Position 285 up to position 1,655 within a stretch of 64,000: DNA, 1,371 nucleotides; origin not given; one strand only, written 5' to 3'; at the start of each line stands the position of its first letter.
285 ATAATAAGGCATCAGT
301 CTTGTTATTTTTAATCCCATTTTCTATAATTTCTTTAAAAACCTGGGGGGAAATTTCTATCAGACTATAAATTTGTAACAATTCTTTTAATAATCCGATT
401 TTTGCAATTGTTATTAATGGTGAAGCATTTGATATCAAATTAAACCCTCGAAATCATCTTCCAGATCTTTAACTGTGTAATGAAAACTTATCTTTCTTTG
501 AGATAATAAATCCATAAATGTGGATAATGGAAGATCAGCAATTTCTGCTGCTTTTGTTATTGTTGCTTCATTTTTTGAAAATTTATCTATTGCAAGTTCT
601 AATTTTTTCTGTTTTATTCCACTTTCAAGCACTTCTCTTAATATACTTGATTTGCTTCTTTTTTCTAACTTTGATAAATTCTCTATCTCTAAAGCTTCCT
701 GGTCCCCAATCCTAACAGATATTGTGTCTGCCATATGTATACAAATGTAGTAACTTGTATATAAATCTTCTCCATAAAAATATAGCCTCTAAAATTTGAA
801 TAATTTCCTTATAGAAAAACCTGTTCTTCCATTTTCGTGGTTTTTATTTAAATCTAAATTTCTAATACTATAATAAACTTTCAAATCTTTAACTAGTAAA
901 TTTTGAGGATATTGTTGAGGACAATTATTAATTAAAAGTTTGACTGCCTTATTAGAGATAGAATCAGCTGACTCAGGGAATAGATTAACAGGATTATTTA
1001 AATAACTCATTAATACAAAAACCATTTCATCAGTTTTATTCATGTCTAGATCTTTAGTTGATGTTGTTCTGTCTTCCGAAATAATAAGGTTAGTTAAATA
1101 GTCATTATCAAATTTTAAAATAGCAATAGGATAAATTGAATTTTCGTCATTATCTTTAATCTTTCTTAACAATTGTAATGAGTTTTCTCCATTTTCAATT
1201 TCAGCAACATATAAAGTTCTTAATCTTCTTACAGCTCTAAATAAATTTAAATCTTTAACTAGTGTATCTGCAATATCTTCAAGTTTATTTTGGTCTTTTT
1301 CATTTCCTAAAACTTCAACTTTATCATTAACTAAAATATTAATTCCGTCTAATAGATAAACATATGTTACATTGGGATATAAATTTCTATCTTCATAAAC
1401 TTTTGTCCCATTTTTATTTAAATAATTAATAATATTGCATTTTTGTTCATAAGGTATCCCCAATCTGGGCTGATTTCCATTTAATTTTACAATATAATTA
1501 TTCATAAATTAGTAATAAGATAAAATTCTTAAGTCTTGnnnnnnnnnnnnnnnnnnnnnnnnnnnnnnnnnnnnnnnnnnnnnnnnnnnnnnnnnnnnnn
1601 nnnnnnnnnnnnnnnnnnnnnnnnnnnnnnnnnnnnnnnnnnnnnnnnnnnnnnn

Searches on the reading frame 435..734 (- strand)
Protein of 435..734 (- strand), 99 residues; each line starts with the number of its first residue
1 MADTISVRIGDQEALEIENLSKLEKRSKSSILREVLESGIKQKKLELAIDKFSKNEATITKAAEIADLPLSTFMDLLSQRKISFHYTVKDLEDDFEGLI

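Call 5: search_protein_families(library=pfam, proteins=[window:435-734:-], max_evalue=1)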
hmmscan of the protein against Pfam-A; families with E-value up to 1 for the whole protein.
window:435-734:- (99 aa): 5 families
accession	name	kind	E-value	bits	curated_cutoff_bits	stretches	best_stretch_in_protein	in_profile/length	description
PF03683.19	UPF0175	-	1.6e-13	50.6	27.9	1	41-96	17-74/75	Uncharacterised protein family (UPF0175)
PF19807.5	DUF6290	-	0.0002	21.9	27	1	4-40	3-39/72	Family of unknown function (DUF6290)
PF01402.27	RHH_1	-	0.0013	19.1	20.5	1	5-40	2-37/39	Ribbon-helix-helix protein, copG family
PF06183.18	DinI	-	0.15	12.9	24.2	1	5-38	25-58/63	DinI-like family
PF23883.1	DUF7236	-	0.16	12.5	27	1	25-90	11-76/104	Family of unknown function (DUF7236)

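Call 6: search_protein_families(library=padloc, proteins=[window:435-734:-], max_evalue=1)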
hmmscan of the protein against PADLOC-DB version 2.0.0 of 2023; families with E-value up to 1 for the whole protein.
window:435-734:- (99 aa): 1 family
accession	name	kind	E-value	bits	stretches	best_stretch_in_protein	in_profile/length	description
PDLC05075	PDC-S70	-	1.5e-05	23.4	1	43-86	24-67/83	-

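Call 7: search_protein_families(library=ncbifam, proteins=[window:435-734:-], max_evalue=1)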
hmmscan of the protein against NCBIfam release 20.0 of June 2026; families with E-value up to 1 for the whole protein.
window:435-734:- (99 aa): 2 families
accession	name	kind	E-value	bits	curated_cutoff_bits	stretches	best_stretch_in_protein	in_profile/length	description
NF046040.1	RelB_antitoxin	equivalog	0.022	15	50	1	5-36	1-32/69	type II toxin-antitoxin system RelB family antitoxin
NF048017.1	antitoxin_RelB_like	equivalog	0.035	14.3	50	1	16-48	9-42/70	type II toxin-antitoxin system RelB family antitoxin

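Call 8: search_protein_families(library=phrogs, proteins=[window:435-734:-], max_evalue=1)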
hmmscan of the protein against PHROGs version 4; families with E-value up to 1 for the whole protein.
window:435-734:- (99 aa): 5 families
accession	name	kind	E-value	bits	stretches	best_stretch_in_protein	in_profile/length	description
phrog_3431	-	transcription regulation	8.4e-06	26.4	1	5-46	21-62/67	Arc-like repressor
phrog_4113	-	unknown function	0.0026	18.6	1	5-53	13-61/64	-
phrog_4085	-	unknown function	0.0075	17.5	1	4-40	2-38/77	-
phrog_7325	-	transcription regulation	0.027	15.6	1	3-51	57-106/151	CopG-like transcriptional repressor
phrog_15666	-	unknown function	0.059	14.6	1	4-47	4-48/81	-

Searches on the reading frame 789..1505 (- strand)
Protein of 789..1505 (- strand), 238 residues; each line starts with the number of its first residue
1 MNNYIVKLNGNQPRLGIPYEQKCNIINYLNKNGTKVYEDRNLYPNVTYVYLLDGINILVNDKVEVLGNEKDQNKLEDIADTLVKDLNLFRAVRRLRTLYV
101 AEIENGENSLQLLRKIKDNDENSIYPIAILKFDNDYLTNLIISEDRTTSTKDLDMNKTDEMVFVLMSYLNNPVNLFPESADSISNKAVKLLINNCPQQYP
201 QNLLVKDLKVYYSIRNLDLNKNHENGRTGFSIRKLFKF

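Call 5: search_protein_families(library=pfam, proteins=[window:789-1505:-], max_evalue=1)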
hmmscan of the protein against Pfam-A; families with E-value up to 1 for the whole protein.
window:789-1505:- (238 aa): 1 family
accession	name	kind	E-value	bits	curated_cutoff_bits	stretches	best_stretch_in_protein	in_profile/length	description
PF07250.17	Glyoxal_oxid_N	-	0.26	10.9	37.5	1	104-135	151-182/243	Glyoxal oxidase N-terminus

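Call 6: search_protein_families(library=padloc, proteins=[window:789-1505:-], max_evalue=1)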
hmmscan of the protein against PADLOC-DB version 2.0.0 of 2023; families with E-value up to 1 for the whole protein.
window:789-1505:- (238 aa): 0 families

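Call 7: search_protein_families(library=ncbifam, proteins=[window:789-1505:-], max_evalue=1)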
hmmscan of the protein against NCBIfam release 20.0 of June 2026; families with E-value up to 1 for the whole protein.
window:789-1505:- (238 aa): 0 families

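Call 8: search_protein_families(library=phrogs, proteins=[window:789-1505:-], max_evalue=1)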
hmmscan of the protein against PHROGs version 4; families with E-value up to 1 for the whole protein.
window:789-1505:- (238 aa): 1 family
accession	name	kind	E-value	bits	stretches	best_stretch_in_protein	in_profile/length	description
phrog_8896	-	integration and excision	0.11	13.5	1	19-50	19-50/76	excisionase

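Call 10: find_homologous_proteins(query=window:789-1505:-, max_evalue=0.001)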
Query window:789-1505:- (238 aa): 1 proteins with E <= 0.001 among 264 candidates.
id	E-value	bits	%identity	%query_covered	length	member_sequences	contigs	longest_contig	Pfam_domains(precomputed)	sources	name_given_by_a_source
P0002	2.3e-148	510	100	100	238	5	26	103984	-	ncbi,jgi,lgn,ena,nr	ncbi:hypothetical protein J4440_03445 [Candidatus Woesearchaeota archaeon]|nr:hypothetical protein [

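Call 17: predict_structure(protein=window:789-1505:-)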
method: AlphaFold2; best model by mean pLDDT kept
length: 238 residues; sequences in the alignment: 1
mean_pLDDT: 30.8   pTM: 0.20
mean pLDDT of the five models: 30.8, 29.6, 29.1, 28.7, 27.6
residues with pLDDT >= 90: 0; 70-90: 0; 50-70: 0; < 50: 238
segments of 3 or more residues with pLDDT < 50: 1-238
pLDDT, mean of each block of 10 residues (from residue 1): 25 28 31 31 35 36 36 39 33 28 26 30 31 30 32 33 31 31 30 28 28 27 31 27
secondary structure, 60 per line:
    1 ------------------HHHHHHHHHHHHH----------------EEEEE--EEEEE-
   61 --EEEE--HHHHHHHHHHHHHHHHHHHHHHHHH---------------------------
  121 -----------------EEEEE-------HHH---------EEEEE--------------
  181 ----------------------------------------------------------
elements in order: H19-31 E48-52 E55-59 E63-66 H69-93 E138-142 E162-166

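Call 70: search_solved_structures(query=window:789-1505:-, max_evalue=10)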
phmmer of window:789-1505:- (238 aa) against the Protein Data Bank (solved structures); distinct sequences matched with E-value up to 10: 0.

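Call 90: search_dna_similar(query=window:789-1505:-, collection=phages, mode=protein, max_evalue=0.01, max_rows=5)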
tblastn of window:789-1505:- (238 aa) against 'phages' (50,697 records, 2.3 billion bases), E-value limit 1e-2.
No match.

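Call 92: search_dna_similar(query=window:789-1505:-, collection=plasmids, mode=protein, max_evalue=0.01, max_rows=5)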
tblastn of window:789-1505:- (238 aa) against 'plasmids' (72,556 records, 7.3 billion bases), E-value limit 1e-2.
No match.

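Call 94: find_related_loci(query=window:789-1505:-, collection=viral_contigs, flank=5000)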
Query window:789-1505:- (238 aa) in viral_contigs; peptide patterns used: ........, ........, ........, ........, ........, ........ (x = any residue, [..] = any of these).
3 stretches matched a pattern, but none encodes a relative of the query by tblastn (E <= 1e-3).
